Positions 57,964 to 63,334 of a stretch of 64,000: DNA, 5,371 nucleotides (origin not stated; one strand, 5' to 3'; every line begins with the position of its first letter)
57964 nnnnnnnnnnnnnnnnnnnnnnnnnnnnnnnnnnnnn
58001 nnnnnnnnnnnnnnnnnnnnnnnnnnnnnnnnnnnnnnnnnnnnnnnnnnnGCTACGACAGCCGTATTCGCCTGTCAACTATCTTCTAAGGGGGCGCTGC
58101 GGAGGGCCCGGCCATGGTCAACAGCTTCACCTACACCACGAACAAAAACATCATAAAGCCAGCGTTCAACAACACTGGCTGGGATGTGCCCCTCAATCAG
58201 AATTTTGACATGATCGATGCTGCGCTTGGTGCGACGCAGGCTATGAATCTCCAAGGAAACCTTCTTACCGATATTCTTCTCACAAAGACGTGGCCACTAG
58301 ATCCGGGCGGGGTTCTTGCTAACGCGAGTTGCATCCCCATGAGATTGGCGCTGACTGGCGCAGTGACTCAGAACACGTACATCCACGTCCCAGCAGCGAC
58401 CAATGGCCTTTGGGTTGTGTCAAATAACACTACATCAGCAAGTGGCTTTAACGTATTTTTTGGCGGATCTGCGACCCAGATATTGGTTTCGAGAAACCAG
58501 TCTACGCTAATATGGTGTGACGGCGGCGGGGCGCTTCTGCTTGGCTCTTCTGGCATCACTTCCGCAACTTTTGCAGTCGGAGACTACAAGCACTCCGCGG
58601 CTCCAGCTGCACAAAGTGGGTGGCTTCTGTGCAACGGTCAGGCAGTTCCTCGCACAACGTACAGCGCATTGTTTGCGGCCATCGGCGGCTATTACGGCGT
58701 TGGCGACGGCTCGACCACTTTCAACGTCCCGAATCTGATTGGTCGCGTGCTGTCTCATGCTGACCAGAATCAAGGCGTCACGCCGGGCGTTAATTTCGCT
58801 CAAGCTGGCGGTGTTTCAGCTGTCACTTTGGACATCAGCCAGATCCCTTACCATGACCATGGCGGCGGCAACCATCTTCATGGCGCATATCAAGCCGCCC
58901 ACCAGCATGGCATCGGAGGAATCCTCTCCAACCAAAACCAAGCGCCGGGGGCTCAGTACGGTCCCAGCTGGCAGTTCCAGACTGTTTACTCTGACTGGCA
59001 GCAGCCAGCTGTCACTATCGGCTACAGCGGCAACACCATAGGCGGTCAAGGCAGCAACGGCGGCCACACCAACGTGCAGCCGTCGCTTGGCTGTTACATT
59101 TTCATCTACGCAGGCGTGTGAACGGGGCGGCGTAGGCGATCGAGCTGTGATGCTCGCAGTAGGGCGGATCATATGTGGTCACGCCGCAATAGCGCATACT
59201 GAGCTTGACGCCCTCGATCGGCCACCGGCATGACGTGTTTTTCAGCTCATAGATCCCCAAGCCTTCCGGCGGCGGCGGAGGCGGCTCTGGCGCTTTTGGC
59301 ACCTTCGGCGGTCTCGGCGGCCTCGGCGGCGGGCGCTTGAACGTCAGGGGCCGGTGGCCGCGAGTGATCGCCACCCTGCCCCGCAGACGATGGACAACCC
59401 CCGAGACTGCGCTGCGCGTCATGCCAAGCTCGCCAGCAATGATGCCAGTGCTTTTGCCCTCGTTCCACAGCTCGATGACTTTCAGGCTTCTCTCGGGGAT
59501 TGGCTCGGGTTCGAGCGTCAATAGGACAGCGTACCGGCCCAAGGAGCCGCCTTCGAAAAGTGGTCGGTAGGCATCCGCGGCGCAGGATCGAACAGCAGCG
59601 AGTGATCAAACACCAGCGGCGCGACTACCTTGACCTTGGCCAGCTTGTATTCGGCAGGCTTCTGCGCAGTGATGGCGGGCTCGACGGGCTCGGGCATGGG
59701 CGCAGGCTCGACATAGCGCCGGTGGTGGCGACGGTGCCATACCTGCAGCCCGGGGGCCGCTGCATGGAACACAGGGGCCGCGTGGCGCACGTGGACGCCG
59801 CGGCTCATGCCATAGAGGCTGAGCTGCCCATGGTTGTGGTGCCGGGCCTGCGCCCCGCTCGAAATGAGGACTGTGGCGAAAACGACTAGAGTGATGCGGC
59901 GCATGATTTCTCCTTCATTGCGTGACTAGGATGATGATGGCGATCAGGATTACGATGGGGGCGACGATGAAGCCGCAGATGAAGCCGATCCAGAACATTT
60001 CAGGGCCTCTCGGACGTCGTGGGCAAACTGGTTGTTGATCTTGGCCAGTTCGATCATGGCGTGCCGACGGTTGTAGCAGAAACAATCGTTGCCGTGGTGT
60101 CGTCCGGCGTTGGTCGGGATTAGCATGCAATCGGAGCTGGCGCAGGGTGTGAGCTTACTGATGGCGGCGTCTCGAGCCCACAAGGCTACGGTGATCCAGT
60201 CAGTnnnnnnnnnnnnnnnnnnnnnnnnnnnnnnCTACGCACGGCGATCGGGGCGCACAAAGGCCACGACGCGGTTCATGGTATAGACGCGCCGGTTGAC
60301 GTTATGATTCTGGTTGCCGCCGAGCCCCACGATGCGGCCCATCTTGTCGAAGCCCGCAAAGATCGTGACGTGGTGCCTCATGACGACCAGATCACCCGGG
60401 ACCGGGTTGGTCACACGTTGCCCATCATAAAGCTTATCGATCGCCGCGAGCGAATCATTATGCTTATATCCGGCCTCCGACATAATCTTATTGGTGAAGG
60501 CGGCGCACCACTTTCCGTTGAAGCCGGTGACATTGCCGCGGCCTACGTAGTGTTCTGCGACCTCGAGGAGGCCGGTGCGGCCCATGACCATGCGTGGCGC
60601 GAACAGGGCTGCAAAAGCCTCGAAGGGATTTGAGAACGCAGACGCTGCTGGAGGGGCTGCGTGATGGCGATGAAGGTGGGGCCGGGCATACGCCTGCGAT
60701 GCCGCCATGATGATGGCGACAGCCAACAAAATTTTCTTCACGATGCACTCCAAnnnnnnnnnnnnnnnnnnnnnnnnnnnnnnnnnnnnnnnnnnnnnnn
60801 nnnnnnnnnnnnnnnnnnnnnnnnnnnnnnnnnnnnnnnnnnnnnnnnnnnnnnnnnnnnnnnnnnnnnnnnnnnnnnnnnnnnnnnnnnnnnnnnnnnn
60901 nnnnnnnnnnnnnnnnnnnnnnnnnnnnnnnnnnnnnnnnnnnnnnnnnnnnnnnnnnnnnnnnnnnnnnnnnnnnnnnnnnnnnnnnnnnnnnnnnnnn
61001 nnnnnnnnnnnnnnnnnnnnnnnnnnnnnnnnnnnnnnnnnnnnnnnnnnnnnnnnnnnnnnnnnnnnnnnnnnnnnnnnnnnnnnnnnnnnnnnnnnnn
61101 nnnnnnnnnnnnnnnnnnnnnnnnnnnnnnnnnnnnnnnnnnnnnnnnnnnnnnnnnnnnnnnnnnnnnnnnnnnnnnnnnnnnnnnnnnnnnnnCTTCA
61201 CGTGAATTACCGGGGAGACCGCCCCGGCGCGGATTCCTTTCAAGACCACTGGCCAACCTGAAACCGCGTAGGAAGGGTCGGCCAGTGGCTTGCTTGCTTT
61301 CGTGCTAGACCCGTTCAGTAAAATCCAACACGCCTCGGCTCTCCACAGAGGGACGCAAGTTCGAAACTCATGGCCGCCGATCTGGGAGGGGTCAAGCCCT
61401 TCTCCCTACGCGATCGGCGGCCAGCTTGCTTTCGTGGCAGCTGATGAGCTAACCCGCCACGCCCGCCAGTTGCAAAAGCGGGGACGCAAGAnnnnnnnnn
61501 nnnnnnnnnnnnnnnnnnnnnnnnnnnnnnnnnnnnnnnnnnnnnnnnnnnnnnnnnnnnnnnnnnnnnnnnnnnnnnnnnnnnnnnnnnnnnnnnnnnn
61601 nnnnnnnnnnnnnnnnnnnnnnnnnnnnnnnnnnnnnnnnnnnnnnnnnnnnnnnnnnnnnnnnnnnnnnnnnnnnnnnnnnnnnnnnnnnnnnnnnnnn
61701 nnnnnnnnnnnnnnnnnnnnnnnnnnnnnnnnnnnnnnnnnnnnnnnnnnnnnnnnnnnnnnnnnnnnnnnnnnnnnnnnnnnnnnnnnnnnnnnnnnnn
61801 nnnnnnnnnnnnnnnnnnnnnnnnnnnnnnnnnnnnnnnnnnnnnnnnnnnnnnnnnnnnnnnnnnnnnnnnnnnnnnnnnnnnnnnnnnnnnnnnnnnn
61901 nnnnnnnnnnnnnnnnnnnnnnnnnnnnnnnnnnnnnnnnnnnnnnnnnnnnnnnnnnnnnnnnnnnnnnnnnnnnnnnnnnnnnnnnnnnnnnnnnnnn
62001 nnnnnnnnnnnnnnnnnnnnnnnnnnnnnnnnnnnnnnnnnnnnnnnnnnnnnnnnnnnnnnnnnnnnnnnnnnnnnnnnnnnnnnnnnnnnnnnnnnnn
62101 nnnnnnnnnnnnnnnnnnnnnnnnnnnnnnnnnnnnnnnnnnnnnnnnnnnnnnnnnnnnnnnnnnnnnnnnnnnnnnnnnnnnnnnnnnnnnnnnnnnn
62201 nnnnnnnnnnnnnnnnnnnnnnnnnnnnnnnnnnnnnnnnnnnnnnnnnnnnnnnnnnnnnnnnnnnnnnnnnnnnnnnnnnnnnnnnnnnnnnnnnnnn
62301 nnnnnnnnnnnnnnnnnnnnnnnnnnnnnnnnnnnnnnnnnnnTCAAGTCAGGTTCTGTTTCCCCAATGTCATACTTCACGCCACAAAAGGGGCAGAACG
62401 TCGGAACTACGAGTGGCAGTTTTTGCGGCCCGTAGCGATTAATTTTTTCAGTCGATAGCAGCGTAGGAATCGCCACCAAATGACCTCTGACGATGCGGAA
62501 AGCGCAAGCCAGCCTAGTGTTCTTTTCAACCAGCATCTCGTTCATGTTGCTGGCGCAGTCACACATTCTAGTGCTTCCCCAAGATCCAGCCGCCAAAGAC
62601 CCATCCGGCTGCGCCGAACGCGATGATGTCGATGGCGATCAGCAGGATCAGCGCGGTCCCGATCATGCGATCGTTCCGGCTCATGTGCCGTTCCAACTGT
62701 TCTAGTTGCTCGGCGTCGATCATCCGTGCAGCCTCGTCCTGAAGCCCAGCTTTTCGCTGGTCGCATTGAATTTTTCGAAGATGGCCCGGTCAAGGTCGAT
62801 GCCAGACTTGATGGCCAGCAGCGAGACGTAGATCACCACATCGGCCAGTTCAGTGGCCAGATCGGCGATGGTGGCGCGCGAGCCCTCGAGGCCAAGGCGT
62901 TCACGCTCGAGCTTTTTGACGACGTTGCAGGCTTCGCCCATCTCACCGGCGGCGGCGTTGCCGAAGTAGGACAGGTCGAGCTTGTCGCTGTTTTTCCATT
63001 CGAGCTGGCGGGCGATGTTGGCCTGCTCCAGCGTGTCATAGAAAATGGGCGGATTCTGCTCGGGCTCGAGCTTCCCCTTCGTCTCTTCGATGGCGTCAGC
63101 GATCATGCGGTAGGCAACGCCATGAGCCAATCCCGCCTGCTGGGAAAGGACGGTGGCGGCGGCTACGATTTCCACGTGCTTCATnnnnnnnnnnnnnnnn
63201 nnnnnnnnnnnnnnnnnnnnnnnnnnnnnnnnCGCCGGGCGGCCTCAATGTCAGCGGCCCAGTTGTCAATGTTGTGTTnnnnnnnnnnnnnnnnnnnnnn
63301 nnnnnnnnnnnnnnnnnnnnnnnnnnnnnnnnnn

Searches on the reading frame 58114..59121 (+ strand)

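Call 24: search_protein_families(library=phrogs, proteins=[window:58114-59121:+], max_evalue=0.001)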
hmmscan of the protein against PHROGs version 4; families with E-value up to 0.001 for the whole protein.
window:58114-59121:+ (335 aa): 14 families
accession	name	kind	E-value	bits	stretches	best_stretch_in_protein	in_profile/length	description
phrog_9116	-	tail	1.4e-21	77.8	1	162-252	68-156/455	tail protein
phrog_8763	-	tail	7.9e-19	68.3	1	129-334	523-749/1024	tail protein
phrog_25747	-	tail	3.1e-18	66.1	1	70-230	604-755/901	tail fiber protein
phrog_31611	-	tail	1.4e-15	58.4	1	171-268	182-275/385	tail collar protein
phrog_19618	-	tail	9e-15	55.5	1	159-259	142-234/387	tail collar protein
phrog_1858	-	tail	7.3e-13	48.3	1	148-229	133-216/1018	tail fiber protein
phrog_327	-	tail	5.2e-10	40.3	1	137-286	300-405/618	tail protein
phrog_38759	-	unknown function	1.3e-09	38.1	1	160-228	763-830/920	-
phrog_523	-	tail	1.9e-09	37.9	1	163-233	499-556/673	tail collar fiber protein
phrog_14307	-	unknown function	5.5e-05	23.9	1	167-228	62-113/137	-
phrog_8469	-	tail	8.9e-05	22.9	1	162-313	140-261/303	tail fiber protein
phrog_38064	-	tail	0.00042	20.6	1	168-207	278-318/337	tail collar protein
phrog_1800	-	tail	0.00045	20.2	1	168-276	405-498/545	tail collar fiber protein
phrog_4711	-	unknown function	0.00067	20.4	0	194-210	177-193/296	-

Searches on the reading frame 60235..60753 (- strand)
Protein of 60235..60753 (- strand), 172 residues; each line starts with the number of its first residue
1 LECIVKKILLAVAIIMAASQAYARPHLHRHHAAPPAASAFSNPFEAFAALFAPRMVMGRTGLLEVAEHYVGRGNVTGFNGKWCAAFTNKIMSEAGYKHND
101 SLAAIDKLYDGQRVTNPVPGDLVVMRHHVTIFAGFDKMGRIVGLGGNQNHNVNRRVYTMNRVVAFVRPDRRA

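Call 76: search_protein_families(library=pfam, proteins=[window:60235-60753:-], max_evalue=0.01)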
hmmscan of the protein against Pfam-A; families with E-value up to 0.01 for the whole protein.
window:60235-60753:- (172 aa): 1 family
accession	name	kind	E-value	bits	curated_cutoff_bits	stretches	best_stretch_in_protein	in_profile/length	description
PF05257.22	CHAP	-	0.0023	18.8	26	1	77-147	3-81/81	CHAP domain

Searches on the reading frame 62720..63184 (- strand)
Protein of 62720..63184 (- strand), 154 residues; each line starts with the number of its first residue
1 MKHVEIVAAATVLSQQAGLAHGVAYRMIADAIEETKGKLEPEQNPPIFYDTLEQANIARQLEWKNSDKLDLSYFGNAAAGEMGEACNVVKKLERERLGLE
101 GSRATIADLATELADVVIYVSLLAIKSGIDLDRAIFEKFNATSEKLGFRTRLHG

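Call 76: search_protein_families(library=pfam, proteins=[window:62720-63184:-], max_evalue=0.01)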
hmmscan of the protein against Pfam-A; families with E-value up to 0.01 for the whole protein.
window:62720-63184:- (154 aa): 2 families
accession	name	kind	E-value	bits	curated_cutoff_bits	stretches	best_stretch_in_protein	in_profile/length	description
PF12643.12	MazG-like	-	1.2e-05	25.9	27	1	107-147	32-71/85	MazG-like family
PF03819.22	MazG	-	0.00085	20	22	1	79-138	11-65/74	MazG nucleotide pyrophosphohydrolase domain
